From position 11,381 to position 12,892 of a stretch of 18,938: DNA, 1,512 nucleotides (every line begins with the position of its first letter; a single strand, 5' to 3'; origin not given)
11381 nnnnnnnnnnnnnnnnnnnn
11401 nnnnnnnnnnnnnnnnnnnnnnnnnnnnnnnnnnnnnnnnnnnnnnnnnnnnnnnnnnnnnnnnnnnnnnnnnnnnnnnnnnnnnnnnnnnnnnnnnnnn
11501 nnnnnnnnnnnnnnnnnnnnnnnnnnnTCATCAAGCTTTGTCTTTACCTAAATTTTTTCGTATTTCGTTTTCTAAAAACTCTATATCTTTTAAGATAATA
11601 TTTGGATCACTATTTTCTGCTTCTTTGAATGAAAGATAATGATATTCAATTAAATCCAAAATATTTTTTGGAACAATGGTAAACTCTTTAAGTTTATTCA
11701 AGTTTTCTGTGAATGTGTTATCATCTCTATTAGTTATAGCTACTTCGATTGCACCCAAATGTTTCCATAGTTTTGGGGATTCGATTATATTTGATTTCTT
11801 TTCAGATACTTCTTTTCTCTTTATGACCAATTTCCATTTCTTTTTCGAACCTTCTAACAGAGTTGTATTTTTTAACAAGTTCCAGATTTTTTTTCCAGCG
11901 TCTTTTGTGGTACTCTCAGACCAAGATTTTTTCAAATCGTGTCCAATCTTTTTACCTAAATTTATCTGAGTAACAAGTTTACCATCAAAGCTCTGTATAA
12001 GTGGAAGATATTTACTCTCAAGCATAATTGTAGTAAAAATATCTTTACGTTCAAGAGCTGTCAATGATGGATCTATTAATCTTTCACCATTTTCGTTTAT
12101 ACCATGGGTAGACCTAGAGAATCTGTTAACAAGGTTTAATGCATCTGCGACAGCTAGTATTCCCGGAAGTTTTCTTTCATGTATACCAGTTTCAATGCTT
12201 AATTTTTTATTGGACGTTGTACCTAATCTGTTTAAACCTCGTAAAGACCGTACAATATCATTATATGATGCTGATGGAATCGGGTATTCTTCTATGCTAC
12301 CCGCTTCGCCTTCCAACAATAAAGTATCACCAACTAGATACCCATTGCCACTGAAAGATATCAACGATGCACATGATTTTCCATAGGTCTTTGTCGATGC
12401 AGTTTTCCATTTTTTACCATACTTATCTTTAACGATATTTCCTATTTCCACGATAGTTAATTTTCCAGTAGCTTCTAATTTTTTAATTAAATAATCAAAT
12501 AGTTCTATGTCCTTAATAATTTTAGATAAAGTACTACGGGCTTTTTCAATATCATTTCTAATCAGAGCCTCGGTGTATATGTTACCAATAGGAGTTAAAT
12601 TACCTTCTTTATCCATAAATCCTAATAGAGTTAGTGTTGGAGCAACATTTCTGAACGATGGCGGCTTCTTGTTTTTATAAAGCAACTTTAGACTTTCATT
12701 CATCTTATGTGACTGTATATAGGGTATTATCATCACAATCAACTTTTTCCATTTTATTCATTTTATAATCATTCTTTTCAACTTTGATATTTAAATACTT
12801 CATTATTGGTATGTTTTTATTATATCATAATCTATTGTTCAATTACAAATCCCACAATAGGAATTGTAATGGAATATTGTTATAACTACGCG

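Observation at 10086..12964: About 2.9 kb insertion at the 3' end of an intron-containing tRNA-Glu, flanked by a 13-bp direct repeat of the tRNA terminus, with three unknown genes and no integrase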

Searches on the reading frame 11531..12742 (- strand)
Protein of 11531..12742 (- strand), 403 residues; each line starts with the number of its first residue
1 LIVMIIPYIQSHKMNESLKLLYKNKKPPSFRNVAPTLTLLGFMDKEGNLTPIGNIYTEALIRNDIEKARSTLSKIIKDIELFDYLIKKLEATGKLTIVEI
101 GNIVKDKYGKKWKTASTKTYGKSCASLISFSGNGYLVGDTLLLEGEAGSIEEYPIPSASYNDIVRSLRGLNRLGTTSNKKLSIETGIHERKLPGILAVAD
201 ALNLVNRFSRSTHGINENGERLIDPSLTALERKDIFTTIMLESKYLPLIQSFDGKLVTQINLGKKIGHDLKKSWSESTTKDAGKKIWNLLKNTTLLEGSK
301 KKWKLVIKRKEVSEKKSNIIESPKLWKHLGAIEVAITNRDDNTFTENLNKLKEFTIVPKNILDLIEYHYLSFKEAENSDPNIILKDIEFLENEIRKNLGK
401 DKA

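Call 8: search_protein_families(library=pfam, proteins=[window:11531-12742:-], max_evalue=1)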
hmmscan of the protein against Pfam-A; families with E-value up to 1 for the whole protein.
window:11531-12742:- (403 aa): 1 family
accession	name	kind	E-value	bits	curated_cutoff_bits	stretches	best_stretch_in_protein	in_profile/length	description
PF04408.29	HA2_N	-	0.065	13.8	21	1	37-53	5-21/29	Helicase associated domain (HA2), winged-helix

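Call 9: search_protein_families(library=padloc, proteins=[window:11531-12742:-], max_evalue=1)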
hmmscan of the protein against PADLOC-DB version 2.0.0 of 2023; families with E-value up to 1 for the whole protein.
window:11531-12742:- (403 aa): 0 families

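Call 10: search_protein_families(library=phrogs, proteins=[window:11531-12742:-], max_evalue=1)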
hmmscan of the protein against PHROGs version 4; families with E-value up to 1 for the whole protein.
window:11531-12742:- (403 aa): 1 family
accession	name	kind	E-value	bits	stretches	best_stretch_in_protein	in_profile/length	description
phrog_4195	-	unknown function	0.13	13.3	0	267-344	11-85/113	-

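Call 14: find_homologous_proteins(query=window:11531-12742:-, max_evalue=0.01)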
Query window:11531-12742:- (403 aa): 2 proteins with E <= 0.01 among 8000 candidates.
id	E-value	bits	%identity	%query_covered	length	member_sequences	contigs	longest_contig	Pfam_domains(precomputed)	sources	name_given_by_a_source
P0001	1.4e-256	869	100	99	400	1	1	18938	-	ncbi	-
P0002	1.9e-90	322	42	98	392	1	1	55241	-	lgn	-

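Call 15: find_encoding_contigs(protein=P0002, flank=10000)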
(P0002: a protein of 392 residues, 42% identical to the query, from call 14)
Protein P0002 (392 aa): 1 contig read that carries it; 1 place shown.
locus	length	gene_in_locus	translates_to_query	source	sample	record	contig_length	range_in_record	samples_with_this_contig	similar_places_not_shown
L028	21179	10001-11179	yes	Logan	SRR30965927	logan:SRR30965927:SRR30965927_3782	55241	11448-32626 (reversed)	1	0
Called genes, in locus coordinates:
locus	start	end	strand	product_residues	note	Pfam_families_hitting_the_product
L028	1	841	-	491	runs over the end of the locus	PF12161:HsdM_N, PF07669:Eco57I (faint), PF02384:N6_Mtase, PF01170:UPF0020 (weak)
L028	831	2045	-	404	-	PF01420:Methylase_S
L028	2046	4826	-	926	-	PF00270:DEAD, PF04851:ResIII, PF18766:SWI2_SNF2, PF00271:Helicase_C (weak), PF08463:EcoEI_R_C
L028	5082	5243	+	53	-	-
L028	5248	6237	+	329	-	PF28530:DUF8426, PF04471:Mrr_cat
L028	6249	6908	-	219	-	-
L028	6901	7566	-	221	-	PF12705:PDDEXK_1, PF01930:Cas_Cas4 (weak)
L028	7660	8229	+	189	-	-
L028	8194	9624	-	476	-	-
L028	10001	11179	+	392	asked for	-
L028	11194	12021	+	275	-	-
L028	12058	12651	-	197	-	PF02887:PK_C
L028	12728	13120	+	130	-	-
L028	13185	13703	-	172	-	PF14512:TM1586_NiRdase (faint), PF00881:Nitroreductase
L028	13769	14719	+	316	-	PF00293:NUDIX, PF05822:UMPH-1 (weak)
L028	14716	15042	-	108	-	-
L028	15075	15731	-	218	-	PF00702:Hydrolase, PF13419:HAD_2, PF13242:Hydrolase_like (weak)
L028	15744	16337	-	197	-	PF00702:Hydrolase, PF13419:HAD_2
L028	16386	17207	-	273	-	PF13507:GATase_5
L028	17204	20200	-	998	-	PF02700:PurS (faint), PF18072:FGAR-AT_linker (weak), PF00586:AIRS, PF02769:AIRS_C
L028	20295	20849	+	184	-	-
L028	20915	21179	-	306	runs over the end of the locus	-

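Call 29: search_protein_representatives(alignment_id=A1)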
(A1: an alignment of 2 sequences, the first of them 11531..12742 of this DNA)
Query: 2 sequences, 403 profile positions. Proteins with E-value up to 0.001 (for the whole library): 55; up to 1e-10: 41; up to 1e-30: 19. The best 55 are listed.
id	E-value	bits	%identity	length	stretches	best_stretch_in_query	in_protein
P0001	1.7e-228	774.9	-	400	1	4-403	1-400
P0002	1.4e-220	748.9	-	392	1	4-398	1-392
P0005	1.6e-43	165.8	-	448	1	42-398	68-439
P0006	2.5e-41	158.6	-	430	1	4-394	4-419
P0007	8.9e-38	146.8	-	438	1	24-395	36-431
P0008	2.4e-37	145.4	-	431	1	29-395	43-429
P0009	1.6e-36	142.7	-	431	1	7-392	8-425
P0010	5.4e-36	141.0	-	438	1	5-331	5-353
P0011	2.5e-35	138.8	-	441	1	24-398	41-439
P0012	7.3e-35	137.2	-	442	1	29-399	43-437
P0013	1.4e-34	136.3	-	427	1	30-393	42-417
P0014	1.6e-34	136.2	-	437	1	18-396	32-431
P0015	2.9e-33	132.0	-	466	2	29-327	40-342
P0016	4.3e-33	131.4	-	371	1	5-311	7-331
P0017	4.6e-33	131.3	-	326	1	89-394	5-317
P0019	1.1e-32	130.0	-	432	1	22-393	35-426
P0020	3.3e-31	125.2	-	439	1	28-392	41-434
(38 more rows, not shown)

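Call 31: find_encoding_contigs(protein=P0005, flank=10000, max_places=4)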
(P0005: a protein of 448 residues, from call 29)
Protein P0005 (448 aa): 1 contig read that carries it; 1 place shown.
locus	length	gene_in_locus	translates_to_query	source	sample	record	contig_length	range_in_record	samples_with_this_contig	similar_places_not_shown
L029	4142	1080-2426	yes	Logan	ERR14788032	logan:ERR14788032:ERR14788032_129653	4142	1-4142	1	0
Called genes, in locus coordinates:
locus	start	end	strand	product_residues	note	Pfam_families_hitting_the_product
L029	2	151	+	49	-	?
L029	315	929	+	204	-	PF22703:Cdc6_lid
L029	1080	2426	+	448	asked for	PF09821:AAA_assoc_C (faint)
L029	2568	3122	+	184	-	-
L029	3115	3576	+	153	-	PF09821:AAA_assoc_C (weak)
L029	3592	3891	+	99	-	-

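Call 32: search_protein_families(library=pfam, alignment_id=A2, max_evalue=0.01)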
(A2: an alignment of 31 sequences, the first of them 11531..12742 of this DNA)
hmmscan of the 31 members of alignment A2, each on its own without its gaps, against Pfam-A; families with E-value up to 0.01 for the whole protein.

A. member 1, window:11531-12742:- (403 aa): 0 families

B. families by the number of members that match (of 31 scanned): 34 families (the first 25 are shown)
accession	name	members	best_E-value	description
PF09821.14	AAA_assoc_C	19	2.4e-12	C-terminal AAA-associated domain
PF24409.1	wHTH-PRTase_assc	8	3.7e-06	wHTH-PRTase associated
PF12802.13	MarR_2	7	5e-06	MarR family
PF14338.12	Mrr_N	6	8.9e-05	Mrr N-terminal domain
PF14947.12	HTH_45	5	4.8e-10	Winged helix-turn-helix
PF25213.1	HVO_A0261_N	4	8.3e-12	HVO_A0261 N-terminal domain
PF13545.12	HTH_Crp_2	4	9.1e-05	Crp-like helix-turn-helix domain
PF01047.28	MarR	4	0.00012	MarR family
PF23871.1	DUF7226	4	0.00064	Domain of unknown function (DUF7226)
PF08279.18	HTH_11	3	1.9e-06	HTH domain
PF01978.25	TrmB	3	2.7e-05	Sugar-specific transcriptional regulator TrmB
PF09339.16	HTH_IclR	3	7.2e-05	IclR helix-turn-helix domain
PF03444.21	HrcA_DNA-bdg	3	0.0025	Winged helix-turn-helix transcription repressor, HrcA DNA-binding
PF01022.26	HTH_5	2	1.4e-07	Bacterial regulatory protein, arsR family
PF14394.12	DUF4423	2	1.8e-05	Domain of unknown function (DUF4423)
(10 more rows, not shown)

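Call 33: predict_structure(alignment_id=A1)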
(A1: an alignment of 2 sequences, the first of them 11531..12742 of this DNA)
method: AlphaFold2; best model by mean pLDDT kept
length: 403 residues; sequences in the alignment: 2
mean_pLDDT: 49.4   pTM: 0.28
mean pLDDT of the five models: 49.4, 46.4, 45.7, 45.2, 42.7
residues with pLDDT >= 90: 5; 70-90: 84; 50-70: 70; < 50: 244
segments of 3 or more residues with pLDDT < 50: 1-225, 272-274, 309-320, 401-403
pLDDT, mean of each block of 10 residues (from residue 1): 23 27 29 28 37 37 38 38 42 39 44 33 27 30 33 33 36 38 42 36 31 35 49 58 63 75 64 50 62 68 66 34 76 86 90 81 83 72 80 69 34
secondary structure, 60 per line:
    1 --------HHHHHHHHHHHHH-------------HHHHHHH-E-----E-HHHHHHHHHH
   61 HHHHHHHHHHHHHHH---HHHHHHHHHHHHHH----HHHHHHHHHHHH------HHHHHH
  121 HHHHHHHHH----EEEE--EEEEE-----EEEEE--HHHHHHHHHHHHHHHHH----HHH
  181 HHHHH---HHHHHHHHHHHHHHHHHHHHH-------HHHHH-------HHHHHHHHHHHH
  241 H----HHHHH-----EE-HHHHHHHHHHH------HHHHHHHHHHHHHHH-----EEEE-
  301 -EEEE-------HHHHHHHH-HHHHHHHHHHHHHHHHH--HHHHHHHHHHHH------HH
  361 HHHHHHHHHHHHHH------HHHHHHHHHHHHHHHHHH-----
elements in order: H9-21 H35-41 H51-75 H79-92 H97-108 H115-129 E134-137 E140-144 E150-154 H157-173 H178-185 H189-209 H217-221 H229-241 H246-250 H259-269 H276-290 E296-299 E302-305 H313-320 H322-338 H341-352 H359-374 H381-398

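Call 36: find_related_loci(query=A1, collection=viral_contigs, flank=10000)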
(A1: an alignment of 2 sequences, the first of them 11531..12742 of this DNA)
Query A1 (403 aa) in viral_contigs; peptide patterns used: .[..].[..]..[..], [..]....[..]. (x = any residue, [..] = any of these).
280 stretches matched a pattern, but none encodes a relative of the query by tblastn (E <= 1e-3).

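Call 37: find_encoding_contigs(protein=P0006, flank=10000, max_places=4)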
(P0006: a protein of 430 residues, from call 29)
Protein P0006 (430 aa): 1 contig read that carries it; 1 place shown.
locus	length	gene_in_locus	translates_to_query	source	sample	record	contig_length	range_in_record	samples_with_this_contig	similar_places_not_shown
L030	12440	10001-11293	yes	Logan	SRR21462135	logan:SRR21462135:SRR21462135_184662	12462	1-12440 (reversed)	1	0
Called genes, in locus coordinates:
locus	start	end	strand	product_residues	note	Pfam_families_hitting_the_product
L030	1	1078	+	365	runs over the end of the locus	?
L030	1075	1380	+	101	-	-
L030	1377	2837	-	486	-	PF01139:RtcB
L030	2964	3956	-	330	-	PF01402:RHH_1 (weak)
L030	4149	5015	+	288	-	PF14528:LAGLIDADG_3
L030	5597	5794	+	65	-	-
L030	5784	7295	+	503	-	PF04055:Radical_SAM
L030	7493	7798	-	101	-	-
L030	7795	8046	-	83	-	-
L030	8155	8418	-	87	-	PF05016:ParE_toxin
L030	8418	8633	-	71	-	-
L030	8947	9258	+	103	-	-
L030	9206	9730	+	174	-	-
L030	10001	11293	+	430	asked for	-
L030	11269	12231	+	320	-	-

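Call 48: search_protein_families(library=pfam, proteins=[L028:11194-12021:+, L030:11269-12231:+, L029:2568-3122:+, L029:3115-3576:+, L028:8194-9624:-, L028:7660-8229:+, L028:6249-6908:-, L030:9206-9730:+], max_evalue=1)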
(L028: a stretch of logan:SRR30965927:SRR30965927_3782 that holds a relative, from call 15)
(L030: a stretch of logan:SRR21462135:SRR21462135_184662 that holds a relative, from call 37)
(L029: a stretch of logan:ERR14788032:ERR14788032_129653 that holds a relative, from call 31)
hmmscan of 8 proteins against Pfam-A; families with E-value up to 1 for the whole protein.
L028:11194-12021:+ (275 aa): 3 families
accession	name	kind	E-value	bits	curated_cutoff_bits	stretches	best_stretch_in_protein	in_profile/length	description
PF08963.15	DUF1878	-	0.0026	18.7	23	1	16-68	29-83/110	Protein of unknown function (DUF1878)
PF01206.22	TusA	-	0.019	15.2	28.6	0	29-48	41-60/70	Sulfurtransferase TusA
PF10251.14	PEN-2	-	0.66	10.9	25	0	117-162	20-66/93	Presenilin enhancer-2 subunit of gamma secretase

L030:11269-12231:+ (320 aa): 2 families
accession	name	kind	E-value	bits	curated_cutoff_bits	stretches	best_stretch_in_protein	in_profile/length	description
PF09821.14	AAA_assoc_C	-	0.00031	21.8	27.6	1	61-135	39-117/119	C-terminal AAA-associated domain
PF24559.1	UBA_RAD5A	-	0.027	14.4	27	0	188-208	20-40/45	DNA repair protein RAD5A UBA domain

L029:2568-3122:+ (184 aa): 0 families

L029:3115-3576:+ (153 aa): 8 families
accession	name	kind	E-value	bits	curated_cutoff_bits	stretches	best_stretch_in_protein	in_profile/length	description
PF09821.14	AAA_assoc_C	-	1.6e-06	29.2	27.6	1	45-150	8-117/119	C-terminal AAA-associated domain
PF13384.12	HTH_23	-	0.0047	17.2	24.6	1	32-56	16-39/50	Homeodomain-like domain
PF05344.16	DUF746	-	0.038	14.4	26.9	1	35-72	13-50/64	Domain of Unknown Function (DUF746)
PF12728.13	HTH_17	-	0.056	14.2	27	1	35-55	2-22/51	Helix-turn-helix domain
PF13542.12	HTH_Tnp_ISL3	-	0.063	13.2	27.4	1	26-56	20-48/51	Helix-turn-helix domain of transposase family ISL3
PF06727.17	DUF1207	-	0.085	12.3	22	1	16-50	306-340/342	Protein of unknown function (DUF1207)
PF13551.12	HTH_29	-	0.16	12.5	28.1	0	20-55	2-33/64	Winged helix-turn helix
PF08281.18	Sigma70_r4_2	-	0.27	11.4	25.7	0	33-48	25-40/54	Sigma-70, region 4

L028:8194-9624:- (476 aa): 1 family
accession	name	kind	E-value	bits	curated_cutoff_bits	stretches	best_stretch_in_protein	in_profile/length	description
PF01594.21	AI-2E_transport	-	0.056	13.1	34.3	0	388-470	80-161/327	AI-2E family transporter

L028:7660-8229:+ (189 aa): 2 families
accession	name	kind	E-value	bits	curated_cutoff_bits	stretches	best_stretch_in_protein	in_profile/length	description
PF25510.1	Ubiquitin_DCDC1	-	0.073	14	30.4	1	122-164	32-76/95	Doublecortin domain-containing protein 1-like, ubiquitin domain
PF07798.16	CCDC90-like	-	0.25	11.6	33.5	1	57-147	81-155/175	Coiled-coil domain-containing protein 90-like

L028:6249-6908:- (219 aa): 2 families
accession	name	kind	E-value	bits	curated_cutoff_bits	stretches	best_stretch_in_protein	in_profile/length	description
PF20792.2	VCD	-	0.00034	20.4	27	1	119-170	21-72/240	VopL C-terminal dimerization domain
PF14153.11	Spore_coat_CotO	-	0.13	12.7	35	1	78-107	108-137/182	Spore coat protein CotO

L030:9206-9730:+ (174 aa): 2 families
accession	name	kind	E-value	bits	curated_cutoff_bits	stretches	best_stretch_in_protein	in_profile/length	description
PF04473.18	DUF553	-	0.0049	16.8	20.5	1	60-123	46-105/140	Transglutaminase-like domain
PF01841.26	Transglut_core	-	0.012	16.3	23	1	30-100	3-71/108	Transglutaminase-like superfamily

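Call 49: search_protein_families(library=ncbifam, proteins=[window:11531-12742:-, L028:11194-12021:+, L030:11269-12231:+], max_evalue=1)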
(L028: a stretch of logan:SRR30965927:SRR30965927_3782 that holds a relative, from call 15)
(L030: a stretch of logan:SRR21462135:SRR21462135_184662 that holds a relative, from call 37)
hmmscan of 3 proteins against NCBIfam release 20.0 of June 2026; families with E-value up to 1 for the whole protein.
window:11531-12742:- (403 aa): 1 family
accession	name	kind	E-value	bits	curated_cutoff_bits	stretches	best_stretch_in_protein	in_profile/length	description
TIGR01557.1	myb_SHAQKYF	subfamily_domain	0.12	12.8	29.3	1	337-372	7-43/57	myb-like DNA-binding domain, SHAQKYF class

L028:11194-12021:+ (275 aa): 0 families

L030:11269-12231:+ (320 aa): 4 families
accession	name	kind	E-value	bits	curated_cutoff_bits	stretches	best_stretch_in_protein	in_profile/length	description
TIGR03338.1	phnR_burk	equivalog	0.063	12.9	271.5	1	26-61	31-66/212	phosphonate utilization associated transcriptional regulator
NF002325.0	PRK01278.1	subfamily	0.063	11.9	372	1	29-114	35-114/395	acetylornithine transaminase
NF008130.0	PRK10878.1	equivalog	0.078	13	120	1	63-112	29-77/88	FAD assembly factor SdhE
TIGR00718.1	sda_alpha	equivalog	0.099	11.7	243.2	1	11-72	69-131/300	L-serine ammonia-lyase, iron-sulfur-dependent, subunit alpha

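Call 53: search_solved_structures(query=A2, max_evalue=1)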
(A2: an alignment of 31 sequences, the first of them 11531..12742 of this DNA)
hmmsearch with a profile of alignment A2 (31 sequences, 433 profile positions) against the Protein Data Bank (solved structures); distinct sequences matched with E-value up to 1: 58.
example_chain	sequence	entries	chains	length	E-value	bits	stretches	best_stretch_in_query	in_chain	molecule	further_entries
4o5v_A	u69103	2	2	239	0.00059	22.1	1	177-254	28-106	Iron-dependent transcription repressor related protein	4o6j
7oyk_AAA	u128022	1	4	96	0.00093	21.4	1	169-247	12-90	Central glycolytic genes regulator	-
8r3g_C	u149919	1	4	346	0.0028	19.9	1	170-262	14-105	Central glycolytic genes regulator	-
2eth_A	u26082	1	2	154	0.005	19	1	29-92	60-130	transcriptional regulator, putative, Mar family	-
2o0m_A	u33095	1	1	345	0.0076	18.4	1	183-240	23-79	Transcriptional regulator, SorC family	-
5k1y_C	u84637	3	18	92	0.0079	18.4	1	186-247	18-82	AspA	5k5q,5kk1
4rs8_A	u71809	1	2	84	0.0089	18.2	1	186-247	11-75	AspA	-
5k5o_A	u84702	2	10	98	0.0091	18.2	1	186-247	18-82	AspA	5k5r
8za5_A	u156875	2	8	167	0.0091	18.2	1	14-107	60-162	MarR-family transcriptional regulator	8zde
9vg2_A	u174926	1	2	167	0.01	18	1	16-107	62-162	MarR-family transcriptional regulator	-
5cvi_A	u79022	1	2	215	0.01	18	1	17-80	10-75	SloR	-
1tw2_A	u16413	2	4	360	0.02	17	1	179-244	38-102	Carminomycin 4-O-methyltransferase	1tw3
4wxh_A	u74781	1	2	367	0.021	17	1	179-244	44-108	Carminomycin 4-O-methyltransferase DnrK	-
7oy1_A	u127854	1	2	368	0.021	17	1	179-244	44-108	Carminomycin 4-O-methyltransferase DnrK,Methyltransferase domain-containing protein,Aclaci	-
7phe_A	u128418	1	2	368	0.021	17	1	179-244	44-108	Carminomycin 4-O-methyltransferase DnrK,Methyltransferase domain-containing protein,Aclaci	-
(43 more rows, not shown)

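Call 54: find_encoding_contigs(protein=P0007, flank=10000, max_places=3)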
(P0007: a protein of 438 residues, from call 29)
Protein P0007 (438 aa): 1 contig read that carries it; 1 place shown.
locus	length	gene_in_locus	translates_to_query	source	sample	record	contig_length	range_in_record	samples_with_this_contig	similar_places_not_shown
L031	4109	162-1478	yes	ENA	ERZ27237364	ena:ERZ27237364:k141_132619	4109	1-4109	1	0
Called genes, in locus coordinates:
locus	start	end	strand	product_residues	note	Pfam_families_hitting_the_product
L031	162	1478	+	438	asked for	PF09821:AAA_assoc_C (faint)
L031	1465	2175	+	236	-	-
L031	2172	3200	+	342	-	-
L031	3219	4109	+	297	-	?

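Call 55: find_encoding_contigs(protein=P0009, flank=10000, max_places=3)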
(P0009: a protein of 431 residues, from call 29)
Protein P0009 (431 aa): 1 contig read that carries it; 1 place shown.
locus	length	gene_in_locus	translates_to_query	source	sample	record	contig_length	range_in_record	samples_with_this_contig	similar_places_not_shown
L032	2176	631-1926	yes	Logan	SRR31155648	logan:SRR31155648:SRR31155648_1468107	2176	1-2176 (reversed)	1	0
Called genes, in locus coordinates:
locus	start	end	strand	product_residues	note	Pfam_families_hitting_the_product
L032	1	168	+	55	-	?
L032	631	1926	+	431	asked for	-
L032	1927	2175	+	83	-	?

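Call 60: list_cluster_members(proteins=[P0001, P0008, P0010, P0011, P0012, P0013, P0014, P0015, P0019, P0020])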
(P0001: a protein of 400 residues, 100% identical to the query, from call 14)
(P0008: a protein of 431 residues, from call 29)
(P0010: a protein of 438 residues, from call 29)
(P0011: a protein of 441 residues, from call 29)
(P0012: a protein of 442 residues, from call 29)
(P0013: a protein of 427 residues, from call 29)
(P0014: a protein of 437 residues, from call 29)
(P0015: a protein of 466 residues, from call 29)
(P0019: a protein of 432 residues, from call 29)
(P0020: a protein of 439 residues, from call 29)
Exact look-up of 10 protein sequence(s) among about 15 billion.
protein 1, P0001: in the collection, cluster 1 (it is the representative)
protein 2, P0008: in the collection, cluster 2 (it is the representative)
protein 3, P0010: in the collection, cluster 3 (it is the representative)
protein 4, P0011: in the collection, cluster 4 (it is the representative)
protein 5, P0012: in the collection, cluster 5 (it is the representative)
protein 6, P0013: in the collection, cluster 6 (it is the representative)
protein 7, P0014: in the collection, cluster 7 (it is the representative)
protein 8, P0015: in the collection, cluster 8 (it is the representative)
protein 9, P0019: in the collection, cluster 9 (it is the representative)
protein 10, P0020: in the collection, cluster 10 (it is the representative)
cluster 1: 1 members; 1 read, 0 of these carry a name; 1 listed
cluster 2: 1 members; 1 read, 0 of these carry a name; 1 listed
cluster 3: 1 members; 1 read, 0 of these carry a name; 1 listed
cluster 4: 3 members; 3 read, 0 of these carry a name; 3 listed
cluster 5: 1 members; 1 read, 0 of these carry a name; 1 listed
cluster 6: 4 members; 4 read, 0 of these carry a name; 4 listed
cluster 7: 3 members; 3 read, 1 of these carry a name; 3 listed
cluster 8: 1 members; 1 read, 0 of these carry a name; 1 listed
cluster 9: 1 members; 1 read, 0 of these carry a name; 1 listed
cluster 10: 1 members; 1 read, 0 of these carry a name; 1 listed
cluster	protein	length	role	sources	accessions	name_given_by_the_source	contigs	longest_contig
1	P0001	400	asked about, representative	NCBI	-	-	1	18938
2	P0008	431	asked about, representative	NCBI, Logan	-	-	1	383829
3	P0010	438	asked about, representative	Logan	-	-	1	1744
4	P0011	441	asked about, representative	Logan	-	-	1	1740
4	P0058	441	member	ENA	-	-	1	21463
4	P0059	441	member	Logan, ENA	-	-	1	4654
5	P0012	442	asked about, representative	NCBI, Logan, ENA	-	-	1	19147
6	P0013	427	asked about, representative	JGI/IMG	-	-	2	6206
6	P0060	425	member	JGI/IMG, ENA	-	-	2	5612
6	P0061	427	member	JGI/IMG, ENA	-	-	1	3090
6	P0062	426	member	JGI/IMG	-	-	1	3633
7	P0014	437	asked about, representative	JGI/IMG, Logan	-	-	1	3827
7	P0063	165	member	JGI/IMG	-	hypothetical protein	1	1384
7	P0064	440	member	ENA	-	-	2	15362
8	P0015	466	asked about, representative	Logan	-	-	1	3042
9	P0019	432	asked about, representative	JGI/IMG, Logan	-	-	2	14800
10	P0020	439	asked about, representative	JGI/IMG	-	-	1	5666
